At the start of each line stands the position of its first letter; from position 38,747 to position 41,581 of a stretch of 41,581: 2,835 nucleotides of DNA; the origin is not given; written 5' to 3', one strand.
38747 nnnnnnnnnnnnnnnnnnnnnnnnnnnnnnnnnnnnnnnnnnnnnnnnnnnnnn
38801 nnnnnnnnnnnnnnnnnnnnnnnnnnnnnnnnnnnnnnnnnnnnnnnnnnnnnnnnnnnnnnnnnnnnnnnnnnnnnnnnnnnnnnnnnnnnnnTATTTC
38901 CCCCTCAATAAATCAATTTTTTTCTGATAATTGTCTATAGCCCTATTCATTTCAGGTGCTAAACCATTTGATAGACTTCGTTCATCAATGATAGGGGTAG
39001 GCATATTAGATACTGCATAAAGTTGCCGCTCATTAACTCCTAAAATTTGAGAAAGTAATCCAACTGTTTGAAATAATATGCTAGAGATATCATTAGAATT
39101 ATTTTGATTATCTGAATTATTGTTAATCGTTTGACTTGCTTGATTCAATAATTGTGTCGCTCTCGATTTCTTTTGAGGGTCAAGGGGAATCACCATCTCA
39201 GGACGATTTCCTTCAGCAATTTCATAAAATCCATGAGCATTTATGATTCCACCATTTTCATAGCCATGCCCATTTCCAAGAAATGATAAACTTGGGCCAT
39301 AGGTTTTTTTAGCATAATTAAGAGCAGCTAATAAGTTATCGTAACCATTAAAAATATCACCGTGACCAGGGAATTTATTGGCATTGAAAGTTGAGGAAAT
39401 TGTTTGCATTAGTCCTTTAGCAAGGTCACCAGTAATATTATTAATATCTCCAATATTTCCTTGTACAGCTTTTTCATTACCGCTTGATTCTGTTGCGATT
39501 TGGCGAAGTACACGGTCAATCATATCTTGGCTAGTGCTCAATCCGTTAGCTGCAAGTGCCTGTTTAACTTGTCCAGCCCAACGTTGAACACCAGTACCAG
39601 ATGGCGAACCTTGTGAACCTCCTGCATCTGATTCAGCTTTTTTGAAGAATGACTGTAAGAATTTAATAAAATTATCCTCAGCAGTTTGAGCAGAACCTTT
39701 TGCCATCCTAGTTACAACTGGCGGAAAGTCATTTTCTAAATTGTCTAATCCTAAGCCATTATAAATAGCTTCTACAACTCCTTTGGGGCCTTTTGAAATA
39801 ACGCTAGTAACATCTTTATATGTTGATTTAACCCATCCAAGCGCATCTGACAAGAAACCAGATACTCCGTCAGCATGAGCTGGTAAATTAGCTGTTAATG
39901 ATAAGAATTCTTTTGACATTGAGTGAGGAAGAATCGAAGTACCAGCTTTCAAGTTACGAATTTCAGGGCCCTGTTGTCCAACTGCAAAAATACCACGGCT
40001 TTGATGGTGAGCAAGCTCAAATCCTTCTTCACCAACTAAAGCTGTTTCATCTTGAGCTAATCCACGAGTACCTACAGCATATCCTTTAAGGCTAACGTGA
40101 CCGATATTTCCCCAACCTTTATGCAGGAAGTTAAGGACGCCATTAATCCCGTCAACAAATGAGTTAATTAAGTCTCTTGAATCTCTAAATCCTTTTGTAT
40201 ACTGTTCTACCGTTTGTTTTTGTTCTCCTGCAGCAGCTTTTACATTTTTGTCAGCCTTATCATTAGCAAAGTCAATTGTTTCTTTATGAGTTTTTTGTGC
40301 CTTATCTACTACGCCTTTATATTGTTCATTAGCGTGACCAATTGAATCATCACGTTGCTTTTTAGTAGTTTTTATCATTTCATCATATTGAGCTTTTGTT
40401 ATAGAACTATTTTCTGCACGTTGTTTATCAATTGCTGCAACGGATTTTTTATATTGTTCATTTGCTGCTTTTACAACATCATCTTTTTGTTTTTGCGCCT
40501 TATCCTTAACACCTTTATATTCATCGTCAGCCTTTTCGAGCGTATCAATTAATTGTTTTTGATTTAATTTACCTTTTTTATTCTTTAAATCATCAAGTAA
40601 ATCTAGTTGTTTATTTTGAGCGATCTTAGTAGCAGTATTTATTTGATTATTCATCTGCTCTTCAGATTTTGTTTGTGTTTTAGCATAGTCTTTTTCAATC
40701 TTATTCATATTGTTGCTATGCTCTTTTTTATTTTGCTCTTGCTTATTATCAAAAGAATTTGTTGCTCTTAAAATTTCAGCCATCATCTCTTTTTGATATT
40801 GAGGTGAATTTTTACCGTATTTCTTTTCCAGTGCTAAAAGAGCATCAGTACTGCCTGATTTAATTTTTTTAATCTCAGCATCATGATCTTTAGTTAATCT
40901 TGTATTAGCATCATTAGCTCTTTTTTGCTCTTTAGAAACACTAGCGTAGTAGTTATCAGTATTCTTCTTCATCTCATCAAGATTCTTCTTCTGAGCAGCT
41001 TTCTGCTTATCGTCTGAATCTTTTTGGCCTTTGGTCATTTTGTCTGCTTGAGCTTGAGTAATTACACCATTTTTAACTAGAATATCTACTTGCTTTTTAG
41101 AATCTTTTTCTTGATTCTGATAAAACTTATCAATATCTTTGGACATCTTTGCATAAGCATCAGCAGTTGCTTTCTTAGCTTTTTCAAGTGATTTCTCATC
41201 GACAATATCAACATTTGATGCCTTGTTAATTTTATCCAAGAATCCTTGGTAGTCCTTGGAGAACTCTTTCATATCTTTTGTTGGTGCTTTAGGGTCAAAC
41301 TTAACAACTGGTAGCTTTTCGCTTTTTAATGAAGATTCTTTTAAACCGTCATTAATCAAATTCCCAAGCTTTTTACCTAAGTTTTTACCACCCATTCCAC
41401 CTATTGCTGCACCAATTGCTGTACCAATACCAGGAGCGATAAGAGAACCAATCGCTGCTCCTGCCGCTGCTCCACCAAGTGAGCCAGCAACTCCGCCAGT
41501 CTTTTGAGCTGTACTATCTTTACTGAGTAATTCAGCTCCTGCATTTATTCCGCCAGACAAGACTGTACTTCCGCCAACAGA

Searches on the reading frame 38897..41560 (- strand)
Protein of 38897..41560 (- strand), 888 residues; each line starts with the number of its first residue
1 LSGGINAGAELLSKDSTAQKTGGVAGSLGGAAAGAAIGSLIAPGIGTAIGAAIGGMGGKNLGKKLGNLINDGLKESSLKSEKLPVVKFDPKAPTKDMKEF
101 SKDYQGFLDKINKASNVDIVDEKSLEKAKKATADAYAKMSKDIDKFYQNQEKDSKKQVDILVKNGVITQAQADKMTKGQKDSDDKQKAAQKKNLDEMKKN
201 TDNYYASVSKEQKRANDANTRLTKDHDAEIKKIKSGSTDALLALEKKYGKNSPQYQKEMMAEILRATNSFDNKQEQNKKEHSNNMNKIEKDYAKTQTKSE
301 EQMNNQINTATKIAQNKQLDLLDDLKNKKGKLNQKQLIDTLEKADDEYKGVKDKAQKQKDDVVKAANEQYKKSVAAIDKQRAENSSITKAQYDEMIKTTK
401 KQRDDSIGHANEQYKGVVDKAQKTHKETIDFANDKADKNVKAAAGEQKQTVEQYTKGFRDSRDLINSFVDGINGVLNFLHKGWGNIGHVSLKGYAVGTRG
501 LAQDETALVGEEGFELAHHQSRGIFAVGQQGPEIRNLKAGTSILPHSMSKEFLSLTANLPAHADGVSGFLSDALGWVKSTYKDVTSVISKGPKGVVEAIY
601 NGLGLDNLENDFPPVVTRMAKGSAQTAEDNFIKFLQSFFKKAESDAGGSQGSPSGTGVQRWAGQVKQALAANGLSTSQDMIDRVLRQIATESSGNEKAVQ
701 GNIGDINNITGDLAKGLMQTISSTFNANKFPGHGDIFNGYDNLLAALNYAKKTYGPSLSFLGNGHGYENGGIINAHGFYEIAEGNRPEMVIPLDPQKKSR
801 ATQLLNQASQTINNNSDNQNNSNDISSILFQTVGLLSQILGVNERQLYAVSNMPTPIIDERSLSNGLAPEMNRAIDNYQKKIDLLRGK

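Call 54: search_protein_families(library=pfam, proteins=[window:38897-41560:-], max_evalue=0.001)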
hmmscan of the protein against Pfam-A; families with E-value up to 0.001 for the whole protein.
window:38897-41560:- (888 aa): 1 family
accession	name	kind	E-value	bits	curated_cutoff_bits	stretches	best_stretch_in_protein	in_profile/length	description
PF13488.11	Gly-zipper_Omp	-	7.8e-05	22.9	25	1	26-65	2-42/46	Glycine zipper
